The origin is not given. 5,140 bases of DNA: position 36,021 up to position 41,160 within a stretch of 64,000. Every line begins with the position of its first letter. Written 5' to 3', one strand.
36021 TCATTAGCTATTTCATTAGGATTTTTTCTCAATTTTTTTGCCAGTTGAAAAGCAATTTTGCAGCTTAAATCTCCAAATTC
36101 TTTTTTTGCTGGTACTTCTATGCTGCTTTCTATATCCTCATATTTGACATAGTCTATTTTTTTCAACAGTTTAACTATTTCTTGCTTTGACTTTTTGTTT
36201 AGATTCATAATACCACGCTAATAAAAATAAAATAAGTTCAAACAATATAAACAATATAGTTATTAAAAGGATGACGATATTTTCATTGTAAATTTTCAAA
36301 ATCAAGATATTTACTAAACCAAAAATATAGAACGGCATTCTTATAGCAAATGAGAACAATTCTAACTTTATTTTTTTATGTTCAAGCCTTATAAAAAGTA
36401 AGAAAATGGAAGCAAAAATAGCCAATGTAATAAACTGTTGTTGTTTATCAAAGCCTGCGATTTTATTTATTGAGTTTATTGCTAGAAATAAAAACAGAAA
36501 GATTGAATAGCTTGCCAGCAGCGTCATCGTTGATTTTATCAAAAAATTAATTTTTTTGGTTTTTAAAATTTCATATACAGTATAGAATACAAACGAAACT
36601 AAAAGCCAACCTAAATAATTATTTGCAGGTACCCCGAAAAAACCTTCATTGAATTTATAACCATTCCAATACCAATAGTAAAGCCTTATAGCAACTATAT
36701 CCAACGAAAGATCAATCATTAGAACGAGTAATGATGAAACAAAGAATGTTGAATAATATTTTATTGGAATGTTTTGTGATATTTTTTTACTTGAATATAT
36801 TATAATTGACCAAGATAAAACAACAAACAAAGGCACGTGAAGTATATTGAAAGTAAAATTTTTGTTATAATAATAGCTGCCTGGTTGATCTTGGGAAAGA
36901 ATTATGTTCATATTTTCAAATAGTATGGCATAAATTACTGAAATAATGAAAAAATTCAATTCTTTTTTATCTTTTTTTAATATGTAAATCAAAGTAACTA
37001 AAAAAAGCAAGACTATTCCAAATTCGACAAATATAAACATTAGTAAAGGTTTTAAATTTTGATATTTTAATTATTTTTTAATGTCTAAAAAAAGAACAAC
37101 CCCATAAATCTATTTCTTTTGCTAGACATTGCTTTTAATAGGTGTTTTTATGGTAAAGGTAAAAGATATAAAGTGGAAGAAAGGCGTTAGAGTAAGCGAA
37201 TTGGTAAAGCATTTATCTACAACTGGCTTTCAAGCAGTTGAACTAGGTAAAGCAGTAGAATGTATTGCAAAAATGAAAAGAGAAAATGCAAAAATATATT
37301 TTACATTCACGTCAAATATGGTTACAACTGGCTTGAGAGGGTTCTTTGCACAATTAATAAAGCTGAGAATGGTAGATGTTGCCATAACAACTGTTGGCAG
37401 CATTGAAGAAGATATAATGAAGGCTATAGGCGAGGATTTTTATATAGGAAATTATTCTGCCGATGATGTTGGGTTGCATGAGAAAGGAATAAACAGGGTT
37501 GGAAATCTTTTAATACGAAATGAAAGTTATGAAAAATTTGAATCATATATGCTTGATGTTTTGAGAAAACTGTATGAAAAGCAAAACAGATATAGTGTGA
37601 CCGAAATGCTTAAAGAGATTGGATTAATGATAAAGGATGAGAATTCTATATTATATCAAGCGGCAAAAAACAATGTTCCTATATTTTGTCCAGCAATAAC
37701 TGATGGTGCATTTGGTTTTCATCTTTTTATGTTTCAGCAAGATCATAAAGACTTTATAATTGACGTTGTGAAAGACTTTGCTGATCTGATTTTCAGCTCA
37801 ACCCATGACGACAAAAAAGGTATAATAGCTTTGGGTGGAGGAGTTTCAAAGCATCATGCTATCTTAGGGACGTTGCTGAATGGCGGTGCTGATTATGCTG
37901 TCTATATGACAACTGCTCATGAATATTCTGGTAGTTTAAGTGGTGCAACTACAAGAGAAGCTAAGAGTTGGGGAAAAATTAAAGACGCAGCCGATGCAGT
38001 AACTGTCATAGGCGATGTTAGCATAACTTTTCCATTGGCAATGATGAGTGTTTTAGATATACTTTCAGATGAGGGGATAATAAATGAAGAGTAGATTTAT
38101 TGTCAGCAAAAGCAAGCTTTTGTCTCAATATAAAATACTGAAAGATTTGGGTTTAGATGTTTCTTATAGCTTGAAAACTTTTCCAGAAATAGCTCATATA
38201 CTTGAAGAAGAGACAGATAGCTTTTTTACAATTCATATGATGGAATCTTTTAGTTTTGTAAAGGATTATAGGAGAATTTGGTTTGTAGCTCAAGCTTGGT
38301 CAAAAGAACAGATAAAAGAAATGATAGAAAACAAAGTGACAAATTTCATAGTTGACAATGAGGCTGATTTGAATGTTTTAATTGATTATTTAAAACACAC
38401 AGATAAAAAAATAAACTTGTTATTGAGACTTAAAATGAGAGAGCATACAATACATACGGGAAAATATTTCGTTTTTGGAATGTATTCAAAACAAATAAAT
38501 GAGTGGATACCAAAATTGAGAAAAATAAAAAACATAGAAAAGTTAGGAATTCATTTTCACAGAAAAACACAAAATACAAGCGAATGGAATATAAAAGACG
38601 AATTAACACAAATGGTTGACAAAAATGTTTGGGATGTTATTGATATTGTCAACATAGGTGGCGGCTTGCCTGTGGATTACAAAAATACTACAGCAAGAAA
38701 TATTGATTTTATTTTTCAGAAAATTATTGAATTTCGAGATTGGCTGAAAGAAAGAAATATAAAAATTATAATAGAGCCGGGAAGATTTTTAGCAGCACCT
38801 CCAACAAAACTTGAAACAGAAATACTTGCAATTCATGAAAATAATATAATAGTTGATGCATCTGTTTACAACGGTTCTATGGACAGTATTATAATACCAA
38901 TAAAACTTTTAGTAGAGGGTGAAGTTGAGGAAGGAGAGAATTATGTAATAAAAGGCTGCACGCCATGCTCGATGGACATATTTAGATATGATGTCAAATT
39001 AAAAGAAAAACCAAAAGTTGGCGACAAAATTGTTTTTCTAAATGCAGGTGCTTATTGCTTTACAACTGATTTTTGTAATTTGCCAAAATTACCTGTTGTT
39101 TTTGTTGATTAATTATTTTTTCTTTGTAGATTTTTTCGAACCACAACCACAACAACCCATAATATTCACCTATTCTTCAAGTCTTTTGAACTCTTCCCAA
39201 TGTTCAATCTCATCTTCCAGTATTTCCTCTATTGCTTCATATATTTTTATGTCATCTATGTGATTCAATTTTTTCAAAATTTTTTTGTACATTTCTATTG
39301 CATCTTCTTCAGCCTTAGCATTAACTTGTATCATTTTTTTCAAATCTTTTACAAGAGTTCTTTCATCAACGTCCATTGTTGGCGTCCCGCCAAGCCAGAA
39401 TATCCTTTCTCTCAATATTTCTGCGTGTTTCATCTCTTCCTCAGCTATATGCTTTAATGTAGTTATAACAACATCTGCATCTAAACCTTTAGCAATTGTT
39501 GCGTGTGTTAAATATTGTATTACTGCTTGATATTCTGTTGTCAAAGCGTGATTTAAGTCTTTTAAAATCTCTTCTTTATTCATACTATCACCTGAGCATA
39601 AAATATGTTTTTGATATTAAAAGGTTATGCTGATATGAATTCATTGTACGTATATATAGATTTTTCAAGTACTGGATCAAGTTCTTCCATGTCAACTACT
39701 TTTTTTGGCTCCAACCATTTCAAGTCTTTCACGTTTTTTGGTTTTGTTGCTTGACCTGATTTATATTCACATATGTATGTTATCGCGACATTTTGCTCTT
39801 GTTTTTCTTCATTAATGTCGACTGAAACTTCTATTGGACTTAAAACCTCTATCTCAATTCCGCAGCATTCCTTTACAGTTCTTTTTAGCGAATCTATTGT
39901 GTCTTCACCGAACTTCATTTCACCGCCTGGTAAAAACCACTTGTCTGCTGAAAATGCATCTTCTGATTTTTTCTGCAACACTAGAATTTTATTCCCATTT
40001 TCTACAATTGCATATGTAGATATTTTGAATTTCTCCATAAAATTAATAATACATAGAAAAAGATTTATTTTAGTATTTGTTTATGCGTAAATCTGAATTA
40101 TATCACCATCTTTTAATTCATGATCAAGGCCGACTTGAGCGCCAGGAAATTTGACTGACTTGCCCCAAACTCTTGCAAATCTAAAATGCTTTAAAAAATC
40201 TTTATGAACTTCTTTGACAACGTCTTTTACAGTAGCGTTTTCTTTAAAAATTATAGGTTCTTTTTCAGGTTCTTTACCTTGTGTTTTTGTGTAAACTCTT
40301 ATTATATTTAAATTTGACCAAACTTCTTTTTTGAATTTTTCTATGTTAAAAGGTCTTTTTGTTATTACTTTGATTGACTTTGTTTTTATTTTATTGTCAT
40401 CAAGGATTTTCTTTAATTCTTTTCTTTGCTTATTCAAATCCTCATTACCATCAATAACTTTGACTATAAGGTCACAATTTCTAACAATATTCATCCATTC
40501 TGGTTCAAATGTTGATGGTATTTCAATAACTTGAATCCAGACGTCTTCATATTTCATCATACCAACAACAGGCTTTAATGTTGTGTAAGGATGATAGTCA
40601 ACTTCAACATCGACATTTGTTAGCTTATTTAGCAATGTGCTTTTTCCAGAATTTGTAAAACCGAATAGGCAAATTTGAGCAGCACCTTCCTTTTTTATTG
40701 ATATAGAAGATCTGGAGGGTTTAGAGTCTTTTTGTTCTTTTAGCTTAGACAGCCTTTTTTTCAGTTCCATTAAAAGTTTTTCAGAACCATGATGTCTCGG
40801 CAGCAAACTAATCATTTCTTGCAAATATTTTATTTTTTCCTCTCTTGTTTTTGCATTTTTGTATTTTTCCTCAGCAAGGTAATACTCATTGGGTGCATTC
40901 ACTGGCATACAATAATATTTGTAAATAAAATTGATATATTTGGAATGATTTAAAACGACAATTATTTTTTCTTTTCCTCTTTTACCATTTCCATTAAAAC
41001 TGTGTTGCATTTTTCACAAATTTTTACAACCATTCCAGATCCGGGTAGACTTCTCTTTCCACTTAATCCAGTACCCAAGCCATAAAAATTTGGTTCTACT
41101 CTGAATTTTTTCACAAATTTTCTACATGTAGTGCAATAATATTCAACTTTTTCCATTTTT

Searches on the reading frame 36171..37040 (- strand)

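Call 70: search_protein_families(library=pfam, proteins=[window:36171-37040:-], max_evalue=0.0001)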
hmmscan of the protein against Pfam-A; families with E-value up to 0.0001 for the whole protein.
window:36171-37040:- (289 aa): 2 families
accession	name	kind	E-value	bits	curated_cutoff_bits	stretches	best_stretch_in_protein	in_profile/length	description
PF04240.17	Caroten_synth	-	1.9e-20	74.2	25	1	12-190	9-190/209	Carotenoid biosynthesis protein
PF25085.1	DUF7802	-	1.5e-06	27.8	27.4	1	2-161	55-216/425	Domain of unknown function (DUF7802)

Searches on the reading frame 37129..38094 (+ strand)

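Call 69: search_protein_families(library=pfam, proteins=[window:37129-38094:+], max_evalue=0.0001)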
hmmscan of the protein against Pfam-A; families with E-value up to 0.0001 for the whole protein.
window:37129-38094:+ (321 aa): 1 family
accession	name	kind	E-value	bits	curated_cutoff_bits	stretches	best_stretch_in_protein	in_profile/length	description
PF01916.23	DS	-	1.3e-103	346.7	27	1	24-306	1-286/288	Deoxyhypusine synthase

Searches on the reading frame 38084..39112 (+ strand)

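Call 70: search_protein_families(library=pfam, proteins=[window:38084-39112:+], max_evalue=0.0001)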
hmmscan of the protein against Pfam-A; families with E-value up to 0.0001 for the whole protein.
window:38084-39112:+ (342 aa): 1 family
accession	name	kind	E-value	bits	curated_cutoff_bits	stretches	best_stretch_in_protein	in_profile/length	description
PF02784.22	Orn_Arg_deC_N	-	8.1e-16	58.6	23.4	1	61-238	60-247/247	Pyridoxal-dependent decarboxylase, pyridoxal binding domain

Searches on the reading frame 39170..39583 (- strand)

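Call 69: search_protein_families(library=pfam, proteins=[window:39170-39583:-], max_evalue=0.0001)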
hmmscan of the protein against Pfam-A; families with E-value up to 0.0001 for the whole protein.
window:39170-39583:- (137 aa): 5 families
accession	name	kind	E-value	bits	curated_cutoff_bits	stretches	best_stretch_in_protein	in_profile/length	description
PF00210.30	Ferritin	-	3.6e-18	66.3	24.5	1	8-134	2-134/142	Ferritin-like domain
PF02915.23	Rubrerythrin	-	2.6e-07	31.5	22.8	1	10-135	3-136/137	Rubrerythrin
PF13668.12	Ferritin_2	-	2.7e-06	28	24.7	1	10-130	6-130/138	Ferritin-like domain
PF12902.13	Ferritin-like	-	7.2e-06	26.5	22.3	1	10-74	1-65/221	Ferritin-like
PF03232.19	COQ7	-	8.1e-05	22.8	23.5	0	80-135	2-55/169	Ubiquinone biosynthesis protein COQ7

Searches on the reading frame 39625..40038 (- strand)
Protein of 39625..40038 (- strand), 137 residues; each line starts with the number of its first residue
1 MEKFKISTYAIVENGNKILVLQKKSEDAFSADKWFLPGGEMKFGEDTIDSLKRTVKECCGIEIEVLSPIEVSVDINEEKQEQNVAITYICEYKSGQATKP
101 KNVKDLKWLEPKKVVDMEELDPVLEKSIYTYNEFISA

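Call 69: search_protein_families(library=pfam, proteins=[window:39625-40038:-], max_evalue=0.0001)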
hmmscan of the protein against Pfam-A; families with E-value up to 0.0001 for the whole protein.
window:39625-40038:- (137 aa): 1 family
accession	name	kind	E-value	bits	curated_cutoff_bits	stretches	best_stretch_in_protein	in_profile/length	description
PF00293.34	NUDIX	-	2.8e-10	40.7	21.1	1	5-121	3-124/134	NUDIX domain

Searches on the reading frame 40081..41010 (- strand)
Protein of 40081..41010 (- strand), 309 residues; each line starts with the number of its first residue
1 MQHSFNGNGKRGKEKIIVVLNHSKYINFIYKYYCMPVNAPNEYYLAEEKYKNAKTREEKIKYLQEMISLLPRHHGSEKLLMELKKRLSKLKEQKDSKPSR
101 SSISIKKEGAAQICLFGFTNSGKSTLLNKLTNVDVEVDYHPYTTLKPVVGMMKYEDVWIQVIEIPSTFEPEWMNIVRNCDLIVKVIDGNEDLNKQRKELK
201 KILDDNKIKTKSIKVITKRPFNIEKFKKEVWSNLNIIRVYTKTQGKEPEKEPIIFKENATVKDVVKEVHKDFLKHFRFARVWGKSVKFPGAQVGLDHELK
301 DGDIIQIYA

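Call 69: search_protein_families(library=pfam, proteins=[window:40081-41010:-], max_evalue=0.0001)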
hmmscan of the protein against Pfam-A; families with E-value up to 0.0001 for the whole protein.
window:40081-41010:- (309 aa): 4 families
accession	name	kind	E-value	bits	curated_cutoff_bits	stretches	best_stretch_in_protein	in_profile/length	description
PF02824.27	TGS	-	1.3e-16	60.8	22.2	1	237-308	1-59/60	TGS domain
PF01926.29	MMR_HSR1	-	1.6e-16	60.9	21.9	1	112-216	1-111/113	50S ribosome-binding GTPase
PF00025.27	Arf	-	2.4e-08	34.1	22.3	1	108-217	12-122/174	ADP-ribosylation factor family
PF02421.24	FeoB_N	-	2.5e-07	30.8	27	1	112-169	2-59/156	Ferrous iron transport protein B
